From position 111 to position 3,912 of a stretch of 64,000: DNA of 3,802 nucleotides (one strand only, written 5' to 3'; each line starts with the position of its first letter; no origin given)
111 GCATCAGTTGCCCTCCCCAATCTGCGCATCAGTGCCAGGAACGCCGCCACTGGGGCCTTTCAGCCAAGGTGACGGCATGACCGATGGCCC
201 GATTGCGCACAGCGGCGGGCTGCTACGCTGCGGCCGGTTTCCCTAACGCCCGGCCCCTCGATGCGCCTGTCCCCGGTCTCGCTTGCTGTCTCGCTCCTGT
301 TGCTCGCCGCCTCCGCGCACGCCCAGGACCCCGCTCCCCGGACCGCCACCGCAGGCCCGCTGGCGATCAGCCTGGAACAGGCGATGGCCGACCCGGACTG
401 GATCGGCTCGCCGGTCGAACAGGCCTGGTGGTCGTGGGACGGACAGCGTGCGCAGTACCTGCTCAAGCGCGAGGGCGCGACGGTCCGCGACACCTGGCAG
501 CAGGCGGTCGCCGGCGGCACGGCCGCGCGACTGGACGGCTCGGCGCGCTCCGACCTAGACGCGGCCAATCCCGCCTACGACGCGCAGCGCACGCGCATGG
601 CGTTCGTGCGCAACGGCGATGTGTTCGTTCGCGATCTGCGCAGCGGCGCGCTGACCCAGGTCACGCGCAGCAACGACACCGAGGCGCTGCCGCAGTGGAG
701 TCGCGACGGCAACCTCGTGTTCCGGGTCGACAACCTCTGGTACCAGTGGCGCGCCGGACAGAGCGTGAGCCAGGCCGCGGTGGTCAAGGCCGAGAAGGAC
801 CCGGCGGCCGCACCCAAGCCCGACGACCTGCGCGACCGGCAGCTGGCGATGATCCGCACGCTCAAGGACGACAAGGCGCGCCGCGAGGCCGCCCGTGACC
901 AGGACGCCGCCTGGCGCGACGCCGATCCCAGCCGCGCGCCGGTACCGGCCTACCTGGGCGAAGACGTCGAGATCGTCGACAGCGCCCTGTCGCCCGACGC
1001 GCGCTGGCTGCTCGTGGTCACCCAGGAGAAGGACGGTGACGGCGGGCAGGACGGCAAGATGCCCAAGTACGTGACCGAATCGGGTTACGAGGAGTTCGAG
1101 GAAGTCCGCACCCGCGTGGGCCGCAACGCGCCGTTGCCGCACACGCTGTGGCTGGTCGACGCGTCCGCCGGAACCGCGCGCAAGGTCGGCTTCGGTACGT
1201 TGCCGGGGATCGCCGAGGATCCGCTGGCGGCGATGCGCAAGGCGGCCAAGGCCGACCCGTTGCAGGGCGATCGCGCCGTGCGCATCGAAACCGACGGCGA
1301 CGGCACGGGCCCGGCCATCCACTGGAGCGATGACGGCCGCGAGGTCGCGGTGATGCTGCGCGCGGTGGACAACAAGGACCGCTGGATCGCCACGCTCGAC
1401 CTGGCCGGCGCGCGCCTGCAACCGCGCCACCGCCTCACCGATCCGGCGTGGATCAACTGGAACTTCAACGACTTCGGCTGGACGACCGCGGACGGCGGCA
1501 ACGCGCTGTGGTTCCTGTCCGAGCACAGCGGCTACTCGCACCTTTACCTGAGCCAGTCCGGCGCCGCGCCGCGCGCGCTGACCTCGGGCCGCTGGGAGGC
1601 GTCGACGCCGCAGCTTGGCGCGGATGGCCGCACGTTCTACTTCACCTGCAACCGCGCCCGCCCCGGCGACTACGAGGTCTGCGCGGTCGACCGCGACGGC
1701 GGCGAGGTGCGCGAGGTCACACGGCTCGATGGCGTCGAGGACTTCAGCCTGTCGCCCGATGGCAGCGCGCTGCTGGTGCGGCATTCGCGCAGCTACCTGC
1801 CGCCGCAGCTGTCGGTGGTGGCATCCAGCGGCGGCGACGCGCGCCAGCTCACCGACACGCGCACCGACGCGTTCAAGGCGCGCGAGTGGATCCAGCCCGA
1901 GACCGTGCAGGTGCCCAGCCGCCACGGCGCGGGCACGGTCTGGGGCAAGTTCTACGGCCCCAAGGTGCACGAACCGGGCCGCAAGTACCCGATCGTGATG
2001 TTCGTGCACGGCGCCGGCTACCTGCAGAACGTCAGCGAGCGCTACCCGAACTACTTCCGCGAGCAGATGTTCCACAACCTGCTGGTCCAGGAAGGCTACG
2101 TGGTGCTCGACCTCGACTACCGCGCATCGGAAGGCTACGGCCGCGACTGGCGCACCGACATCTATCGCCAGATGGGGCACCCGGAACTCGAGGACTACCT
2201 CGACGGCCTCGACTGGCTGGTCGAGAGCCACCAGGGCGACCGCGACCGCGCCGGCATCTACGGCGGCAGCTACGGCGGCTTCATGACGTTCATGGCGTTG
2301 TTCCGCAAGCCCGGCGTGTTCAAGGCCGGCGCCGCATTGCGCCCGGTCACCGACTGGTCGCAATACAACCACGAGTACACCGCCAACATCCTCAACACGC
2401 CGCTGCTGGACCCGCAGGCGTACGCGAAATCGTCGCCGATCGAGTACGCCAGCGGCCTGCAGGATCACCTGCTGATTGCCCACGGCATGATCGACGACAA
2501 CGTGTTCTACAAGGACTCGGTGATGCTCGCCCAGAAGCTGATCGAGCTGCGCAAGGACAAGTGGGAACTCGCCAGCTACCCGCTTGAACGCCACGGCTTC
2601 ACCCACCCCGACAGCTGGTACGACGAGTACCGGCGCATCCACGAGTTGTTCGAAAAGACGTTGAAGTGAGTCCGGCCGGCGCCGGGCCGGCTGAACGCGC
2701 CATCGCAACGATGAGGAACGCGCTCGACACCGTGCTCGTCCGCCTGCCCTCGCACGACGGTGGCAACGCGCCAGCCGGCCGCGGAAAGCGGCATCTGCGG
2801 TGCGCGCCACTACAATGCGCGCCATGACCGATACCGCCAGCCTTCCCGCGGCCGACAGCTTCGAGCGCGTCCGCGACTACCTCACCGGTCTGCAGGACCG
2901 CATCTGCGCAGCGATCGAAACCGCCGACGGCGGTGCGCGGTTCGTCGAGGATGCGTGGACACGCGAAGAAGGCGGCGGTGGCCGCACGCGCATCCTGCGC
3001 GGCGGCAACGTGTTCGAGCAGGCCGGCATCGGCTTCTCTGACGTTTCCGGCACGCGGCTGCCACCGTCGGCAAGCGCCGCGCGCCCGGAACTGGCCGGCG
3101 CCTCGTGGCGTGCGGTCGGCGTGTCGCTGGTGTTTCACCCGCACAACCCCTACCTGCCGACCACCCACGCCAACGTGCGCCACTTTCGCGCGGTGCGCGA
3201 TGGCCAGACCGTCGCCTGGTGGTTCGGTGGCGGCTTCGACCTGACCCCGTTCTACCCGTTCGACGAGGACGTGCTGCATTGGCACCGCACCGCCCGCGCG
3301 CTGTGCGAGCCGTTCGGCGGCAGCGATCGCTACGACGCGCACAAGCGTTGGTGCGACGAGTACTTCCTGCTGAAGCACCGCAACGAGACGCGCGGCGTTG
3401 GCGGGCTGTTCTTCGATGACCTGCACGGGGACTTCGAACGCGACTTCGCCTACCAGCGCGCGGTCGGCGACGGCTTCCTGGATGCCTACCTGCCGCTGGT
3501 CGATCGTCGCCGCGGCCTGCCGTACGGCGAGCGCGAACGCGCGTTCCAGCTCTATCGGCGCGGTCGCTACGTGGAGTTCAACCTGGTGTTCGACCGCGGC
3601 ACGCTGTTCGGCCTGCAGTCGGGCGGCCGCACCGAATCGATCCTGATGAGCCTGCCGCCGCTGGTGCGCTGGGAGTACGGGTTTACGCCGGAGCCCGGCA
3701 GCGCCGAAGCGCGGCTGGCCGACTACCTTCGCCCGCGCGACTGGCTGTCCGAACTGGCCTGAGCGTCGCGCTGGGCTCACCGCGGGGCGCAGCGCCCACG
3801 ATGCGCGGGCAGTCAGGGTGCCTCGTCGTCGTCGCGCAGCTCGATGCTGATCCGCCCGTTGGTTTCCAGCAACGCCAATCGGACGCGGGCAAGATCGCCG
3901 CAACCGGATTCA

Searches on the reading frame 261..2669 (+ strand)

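Call 62: search_protein_families(library=pfam, proteins=[window:261-2669:+], max_evalue=0.00001)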
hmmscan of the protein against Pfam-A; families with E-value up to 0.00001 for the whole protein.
window:261-2669:+ (802 aa): 4 families
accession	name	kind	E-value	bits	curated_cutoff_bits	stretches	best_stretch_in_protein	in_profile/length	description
PF00326.27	Peptidase_S9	-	7e-45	153.6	22.6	1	607-801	9-210/213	Prolyl oligopeptidase family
PF00930.27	DPPIV_N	-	1.6e-21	76.8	22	1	351-515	187-354/354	Dipeptidyl peptidase IV (DPP IV) N-terminal region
PF20434.5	BD-FAE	-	2.3e-13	50.6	26.8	1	573-679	10-106/215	BD-FAE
PF02129.25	Peptidase_S15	-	6.7e-10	39.5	23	1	570-706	13-140/262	X-Pro dipeptidyl-peptidase (S15 family)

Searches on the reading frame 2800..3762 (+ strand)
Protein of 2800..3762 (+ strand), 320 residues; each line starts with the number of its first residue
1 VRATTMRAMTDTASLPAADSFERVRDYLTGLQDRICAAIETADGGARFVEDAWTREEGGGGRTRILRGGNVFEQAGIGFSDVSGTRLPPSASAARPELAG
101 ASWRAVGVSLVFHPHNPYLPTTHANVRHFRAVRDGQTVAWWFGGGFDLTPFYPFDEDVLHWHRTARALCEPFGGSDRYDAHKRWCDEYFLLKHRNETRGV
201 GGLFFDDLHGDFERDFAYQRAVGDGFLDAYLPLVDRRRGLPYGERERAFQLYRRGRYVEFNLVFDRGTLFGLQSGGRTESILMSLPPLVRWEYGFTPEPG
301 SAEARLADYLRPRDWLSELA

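Call 62: search_protein_families(library=pfam, proteins=[window:2800-3762:+], max_evalue=0.00001)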
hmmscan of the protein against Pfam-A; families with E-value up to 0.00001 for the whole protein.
window:2800-3762:+ (320 aa): 1 family
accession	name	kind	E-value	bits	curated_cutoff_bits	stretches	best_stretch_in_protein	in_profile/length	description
PF01218.23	Coprogen_oxidas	-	1.1e-123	412.1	31.8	1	24-315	2-295/295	Coproporphyrinogen III oxidase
